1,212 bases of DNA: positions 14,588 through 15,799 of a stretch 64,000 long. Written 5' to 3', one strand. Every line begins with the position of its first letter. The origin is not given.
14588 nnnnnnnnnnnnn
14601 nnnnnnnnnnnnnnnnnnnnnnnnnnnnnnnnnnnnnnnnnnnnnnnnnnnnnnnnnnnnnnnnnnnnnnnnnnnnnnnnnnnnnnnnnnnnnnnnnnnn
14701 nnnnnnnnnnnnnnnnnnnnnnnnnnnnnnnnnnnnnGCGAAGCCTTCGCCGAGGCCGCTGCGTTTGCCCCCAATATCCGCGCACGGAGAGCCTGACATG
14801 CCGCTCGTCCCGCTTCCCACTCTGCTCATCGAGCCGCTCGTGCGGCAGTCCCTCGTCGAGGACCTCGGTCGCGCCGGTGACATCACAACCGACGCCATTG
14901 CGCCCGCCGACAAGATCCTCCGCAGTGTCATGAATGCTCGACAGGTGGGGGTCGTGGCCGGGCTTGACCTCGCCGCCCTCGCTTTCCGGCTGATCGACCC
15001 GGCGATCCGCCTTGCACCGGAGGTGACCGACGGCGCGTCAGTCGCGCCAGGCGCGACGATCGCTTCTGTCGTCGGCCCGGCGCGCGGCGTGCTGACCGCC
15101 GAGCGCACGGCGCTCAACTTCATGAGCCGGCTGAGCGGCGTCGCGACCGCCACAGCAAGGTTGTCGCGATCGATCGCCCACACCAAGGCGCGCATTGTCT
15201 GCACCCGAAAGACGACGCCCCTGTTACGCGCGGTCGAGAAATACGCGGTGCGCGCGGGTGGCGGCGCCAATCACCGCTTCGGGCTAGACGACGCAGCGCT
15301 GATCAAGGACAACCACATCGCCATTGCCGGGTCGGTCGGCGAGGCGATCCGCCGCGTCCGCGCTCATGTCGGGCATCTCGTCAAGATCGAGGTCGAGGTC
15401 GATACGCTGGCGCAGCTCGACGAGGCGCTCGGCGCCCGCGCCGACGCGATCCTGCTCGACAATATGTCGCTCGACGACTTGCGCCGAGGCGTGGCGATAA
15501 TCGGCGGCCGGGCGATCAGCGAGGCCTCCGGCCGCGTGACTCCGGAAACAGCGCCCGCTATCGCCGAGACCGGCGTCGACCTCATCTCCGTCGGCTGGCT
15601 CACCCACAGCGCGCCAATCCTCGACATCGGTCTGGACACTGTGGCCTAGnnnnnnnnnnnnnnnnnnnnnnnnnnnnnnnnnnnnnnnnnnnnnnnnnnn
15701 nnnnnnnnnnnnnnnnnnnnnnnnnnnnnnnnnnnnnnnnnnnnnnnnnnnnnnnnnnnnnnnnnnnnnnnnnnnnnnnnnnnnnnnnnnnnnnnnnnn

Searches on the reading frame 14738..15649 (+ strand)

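Call 56: search_protein_families(library=pfam, proteins=[window:14738-15649:+], max_evalue=0.00001)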
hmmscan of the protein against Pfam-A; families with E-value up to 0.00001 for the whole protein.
window:14738-15649:+ (303 aa): 2 families
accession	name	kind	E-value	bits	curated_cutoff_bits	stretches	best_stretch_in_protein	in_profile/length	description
PF01729.25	QRPTase_C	-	2.3e-59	200.3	23.1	1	135-300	1-169/169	Quinolinate phosphoribosyl transferase, C-terminal domain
PF02749.22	QRPTase_N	-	6.2e-17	62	27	1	48-133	1-82/82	Quinolinate phosphoribosyl transferase, N-terminal domain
